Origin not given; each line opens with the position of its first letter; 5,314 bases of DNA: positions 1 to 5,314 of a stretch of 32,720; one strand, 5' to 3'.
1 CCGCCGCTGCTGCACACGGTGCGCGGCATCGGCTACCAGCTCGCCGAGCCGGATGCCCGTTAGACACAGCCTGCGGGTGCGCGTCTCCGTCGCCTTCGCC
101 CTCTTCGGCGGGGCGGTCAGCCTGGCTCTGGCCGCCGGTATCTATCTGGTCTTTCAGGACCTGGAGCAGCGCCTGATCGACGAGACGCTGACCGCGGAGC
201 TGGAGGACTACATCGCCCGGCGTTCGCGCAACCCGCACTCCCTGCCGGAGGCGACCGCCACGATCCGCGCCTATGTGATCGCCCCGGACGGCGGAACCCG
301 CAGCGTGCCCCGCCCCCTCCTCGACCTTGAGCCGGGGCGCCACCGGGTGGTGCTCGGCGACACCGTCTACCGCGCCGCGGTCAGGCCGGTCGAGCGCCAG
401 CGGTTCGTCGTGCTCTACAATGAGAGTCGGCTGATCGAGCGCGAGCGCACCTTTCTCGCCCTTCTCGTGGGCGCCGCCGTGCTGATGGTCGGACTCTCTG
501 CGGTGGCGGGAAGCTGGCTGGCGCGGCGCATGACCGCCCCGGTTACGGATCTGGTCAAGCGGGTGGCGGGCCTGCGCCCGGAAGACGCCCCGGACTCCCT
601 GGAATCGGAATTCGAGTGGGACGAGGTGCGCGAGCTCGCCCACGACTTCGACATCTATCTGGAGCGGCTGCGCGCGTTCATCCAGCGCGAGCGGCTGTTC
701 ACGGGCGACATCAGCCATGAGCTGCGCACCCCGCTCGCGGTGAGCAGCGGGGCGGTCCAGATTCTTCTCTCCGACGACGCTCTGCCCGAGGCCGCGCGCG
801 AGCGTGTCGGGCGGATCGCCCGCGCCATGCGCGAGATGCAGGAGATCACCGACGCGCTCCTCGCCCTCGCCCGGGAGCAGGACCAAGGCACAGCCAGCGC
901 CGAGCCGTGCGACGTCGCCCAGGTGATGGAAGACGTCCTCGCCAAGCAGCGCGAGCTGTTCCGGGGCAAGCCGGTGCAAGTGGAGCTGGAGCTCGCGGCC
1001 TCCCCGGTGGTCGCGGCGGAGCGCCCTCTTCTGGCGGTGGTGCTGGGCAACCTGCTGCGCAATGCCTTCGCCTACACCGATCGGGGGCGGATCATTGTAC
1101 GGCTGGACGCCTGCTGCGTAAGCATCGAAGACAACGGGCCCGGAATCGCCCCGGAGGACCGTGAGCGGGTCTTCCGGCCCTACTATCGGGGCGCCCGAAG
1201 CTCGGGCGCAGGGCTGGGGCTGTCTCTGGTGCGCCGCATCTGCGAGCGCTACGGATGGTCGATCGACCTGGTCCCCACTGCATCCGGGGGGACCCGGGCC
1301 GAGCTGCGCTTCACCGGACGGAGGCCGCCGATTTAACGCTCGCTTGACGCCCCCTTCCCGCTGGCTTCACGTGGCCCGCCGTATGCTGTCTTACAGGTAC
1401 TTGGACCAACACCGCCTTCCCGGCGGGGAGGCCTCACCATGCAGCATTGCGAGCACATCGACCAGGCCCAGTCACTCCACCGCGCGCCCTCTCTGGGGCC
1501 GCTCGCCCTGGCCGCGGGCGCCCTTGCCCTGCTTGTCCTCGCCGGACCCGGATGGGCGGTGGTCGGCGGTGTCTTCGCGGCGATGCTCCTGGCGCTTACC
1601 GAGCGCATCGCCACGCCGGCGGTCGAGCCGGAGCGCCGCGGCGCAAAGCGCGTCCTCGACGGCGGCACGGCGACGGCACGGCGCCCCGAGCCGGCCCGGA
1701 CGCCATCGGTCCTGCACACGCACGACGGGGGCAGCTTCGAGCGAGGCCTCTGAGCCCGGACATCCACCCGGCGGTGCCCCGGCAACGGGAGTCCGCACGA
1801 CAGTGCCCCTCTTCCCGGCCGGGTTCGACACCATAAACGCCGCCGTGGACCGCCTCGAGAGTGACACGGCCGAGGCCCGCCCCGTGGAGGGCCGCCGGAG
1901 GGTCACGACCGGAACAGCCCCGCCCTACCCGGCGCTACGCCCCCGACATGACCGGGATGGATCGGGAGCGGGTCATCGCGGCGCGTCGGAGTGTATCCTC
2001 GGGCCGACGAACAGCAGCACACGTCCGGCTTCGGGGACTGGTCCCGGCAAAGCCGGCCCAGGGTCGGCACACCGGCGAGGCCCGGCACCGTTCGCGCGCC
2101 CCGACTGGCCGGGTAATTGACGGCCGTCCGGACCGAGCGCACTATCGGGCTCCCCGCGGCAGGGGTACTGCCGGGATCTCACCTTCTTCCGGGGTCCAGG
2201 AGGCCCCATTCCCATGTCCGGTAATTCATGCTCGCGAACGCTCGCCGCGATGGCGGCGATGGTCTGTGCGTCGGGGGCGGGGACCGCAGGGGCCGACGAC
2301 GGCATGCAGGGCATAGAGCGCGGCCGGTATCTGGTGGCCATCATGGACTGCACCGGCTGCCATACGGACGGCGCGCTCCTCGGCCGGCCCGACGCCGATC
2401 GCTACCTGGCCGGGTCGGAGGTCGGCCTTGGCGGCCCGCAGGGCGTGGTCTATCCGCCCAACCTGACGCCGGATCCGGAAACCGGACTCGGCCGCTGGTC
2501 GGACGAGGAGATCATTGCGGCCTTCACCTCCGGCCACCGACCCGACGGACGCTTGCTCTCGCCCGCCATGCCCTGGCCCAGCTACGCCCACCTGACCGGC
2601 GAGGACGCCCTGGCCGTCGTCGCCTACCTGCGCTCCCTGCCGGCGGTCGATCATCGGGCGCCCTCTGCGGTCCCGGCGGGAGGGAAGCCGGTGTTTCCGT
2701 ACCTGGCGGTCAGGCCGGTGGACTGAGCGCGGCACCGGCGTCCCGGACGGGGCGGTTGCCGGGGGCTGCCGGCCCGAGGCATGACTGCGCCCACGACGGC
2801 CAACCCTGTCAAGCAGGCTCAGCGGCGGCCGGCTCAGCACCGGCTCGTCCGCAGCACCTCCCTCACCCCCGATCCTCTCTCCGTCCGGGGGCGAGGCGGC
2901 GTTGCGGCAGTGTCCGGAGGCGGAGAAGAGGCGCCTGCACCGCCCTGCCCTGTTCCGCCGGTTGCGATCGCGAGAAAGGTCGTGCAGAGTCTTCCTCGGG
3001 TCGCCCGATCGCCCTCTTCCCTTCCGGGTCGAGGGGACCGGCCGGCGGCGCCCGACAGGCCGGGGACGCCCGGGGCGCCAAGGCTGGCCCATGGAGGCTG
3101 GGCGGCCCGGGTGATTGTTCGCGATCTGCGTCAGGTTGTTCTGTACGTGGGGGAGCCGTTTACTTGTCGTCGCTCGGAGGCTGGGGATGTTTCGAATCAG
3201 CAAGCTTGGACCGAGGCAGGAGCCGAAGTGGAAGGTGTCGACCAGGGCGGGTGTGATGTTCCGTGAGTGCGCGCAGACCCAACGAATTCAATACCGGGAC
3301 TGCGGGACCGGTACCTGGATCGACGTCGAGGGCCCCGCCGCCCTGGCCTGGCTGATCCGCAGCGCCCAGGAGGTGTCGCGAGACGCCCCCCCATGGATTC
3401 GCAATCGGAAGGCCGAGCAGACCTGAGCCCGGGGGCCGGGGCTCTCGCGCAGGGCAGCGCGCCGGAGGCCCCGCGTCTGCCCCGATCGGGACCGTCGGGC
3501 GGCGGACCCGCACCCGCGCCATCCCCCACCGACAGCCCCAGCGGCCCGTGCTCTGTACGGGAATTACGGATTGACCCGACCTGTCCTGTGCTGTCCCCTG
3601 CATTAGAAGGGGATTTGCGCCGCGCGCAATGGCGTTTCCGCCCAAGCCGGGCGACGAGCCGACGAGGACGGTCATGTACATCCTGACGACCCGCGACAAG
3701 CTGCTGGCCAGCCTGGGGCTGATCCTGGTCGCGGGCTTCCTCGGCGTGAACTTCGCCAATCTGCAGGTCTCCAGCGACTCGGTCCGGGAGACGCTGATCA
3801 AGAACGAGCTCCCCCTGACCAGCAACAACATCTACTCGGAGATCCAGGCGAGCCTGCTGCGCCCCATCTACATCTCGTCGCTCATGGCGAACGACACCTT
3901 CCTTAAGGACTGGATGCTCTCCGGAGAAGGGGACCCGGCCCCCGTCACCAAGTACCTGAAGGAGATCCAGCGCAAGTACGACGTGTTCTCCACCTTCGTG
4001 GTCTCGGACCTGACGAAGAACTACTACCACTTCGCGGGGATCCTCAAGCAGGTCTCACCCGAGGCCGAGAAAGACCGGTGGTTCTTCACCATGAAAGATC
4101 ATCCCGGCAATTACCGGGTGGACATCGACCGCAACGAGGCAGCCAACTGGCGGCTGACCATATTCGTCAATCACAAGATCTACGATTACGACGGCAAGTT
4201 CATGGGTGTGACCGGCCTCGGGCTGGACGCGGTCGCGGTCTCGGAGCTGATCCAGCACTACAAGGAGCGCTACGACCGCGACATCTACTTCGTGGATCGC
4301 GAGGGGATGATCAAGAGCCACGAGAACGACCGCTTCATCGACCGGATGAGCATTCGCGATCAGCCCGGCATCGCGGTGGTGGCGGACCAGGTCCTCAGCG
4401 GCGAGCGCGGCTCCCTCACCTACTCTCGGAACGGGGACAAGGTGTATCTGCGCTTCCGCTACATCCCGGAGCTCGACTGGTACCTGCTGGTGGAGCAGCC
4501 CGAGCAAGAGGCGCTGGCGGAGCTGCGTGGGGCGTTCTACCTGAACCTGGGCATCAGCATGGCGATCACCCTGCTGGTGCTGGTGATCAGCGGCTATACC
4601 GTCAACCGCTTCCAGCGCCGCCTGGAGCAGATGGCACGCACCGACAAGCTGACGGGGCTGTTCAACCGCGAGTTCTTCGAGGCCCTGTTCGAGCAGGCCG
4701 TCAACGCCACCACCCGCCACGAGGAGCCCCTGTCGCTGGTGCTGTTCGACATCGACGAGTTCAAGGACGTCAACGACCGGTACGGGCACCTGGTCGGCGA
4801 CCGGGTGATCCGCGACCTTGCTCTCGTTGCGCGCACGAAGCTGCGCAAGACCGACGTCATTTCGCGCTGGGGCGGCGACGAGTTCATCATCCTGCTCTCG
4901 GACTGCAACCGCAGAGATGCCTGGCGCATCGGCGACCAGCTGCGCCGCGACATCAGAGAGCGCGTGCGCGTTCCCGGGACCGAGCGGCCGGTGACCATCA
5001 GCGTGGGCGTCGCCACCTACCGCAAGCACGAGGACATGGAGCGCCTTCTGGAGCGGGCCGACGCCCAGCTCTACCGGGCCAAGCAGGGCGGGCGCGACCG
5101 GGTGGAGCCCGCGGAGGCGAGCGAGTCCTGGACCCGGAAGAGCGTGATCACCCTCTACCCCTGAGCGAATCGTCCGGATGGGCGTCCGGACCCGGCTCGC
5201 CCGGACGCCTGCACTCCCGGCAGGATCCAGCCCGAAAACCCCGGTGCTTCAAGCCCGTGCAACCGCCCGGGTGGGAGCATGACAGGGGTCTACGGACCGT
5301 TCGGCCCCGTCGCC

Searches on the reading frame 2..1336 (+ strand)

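Call 45: search_protein_families(library=pfam, proteins=[window:2-1336:+], max_evalue=0.0001)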
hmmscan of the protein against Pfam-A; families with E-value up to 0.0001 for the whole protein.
window:2-1336:+ (444 aa): 2 families
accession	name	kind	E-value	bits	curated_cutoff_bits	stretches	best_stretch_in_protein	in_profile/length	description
PF02518.31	HATPase_c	-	1.7e-20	73.9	26.4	1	343-437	5-107/111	Histidine kinase-, DNA gyrase B-, and HSP90-like ATPase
PF00512.31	HisKA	-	1.6e-13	50.9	26.9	1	231-293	3-64/66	His Kinase A (phospho-acceptor) domain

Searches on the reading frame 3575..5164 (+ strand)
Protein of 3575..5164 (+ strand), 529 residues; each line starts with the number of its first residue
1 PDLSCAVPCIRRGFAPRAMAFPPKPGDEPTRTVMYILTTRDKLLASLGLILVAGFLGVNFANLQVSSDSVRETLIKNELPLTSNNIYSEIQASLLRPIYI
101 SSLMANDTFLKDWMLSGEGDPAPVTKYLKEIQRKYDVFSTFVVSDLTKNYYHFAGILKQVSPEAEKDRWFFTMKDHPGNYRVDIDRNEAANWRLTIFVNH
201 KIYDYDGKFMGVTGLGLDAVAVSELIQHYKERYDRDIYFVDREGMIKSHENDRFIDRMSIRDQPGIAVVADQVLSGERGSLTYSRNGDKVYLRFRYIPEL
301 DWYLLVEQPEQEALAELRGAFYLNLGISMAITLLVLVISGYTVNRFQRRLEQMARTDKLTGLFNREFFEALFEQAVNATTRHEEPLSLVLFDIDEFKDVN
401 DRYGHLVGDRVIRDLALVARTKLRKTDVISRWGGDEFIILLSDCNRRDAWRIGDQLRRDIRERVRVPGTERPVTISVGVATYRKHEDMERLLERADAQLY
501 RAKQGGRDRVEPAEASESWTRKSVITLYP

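Call 45: search_protein_families(library=pfam, proteins=[window:3575-5164:+], max_evalue=0.0001)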
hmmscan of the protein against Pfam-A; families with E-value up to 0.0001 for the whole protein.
window:3575-5164:+ (529 aa): 3 families
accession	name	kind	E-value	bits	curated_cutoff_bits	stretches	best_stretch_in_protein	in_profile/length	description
PF00990.26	GGDEF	-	1.9e-44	151.7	23.8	1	355-509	2-161/161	Diguanylate cyclase, GGDEF domain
PF02743.24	dCache_1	-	7.5e-16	58.8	45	1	74-307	6-240/240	Cache domain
PF22335.1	Cas10-Cmr2_palm2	-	2.7e-05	24.7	27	1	433-510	58-132/133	Cas10/Cmr2, second palm domain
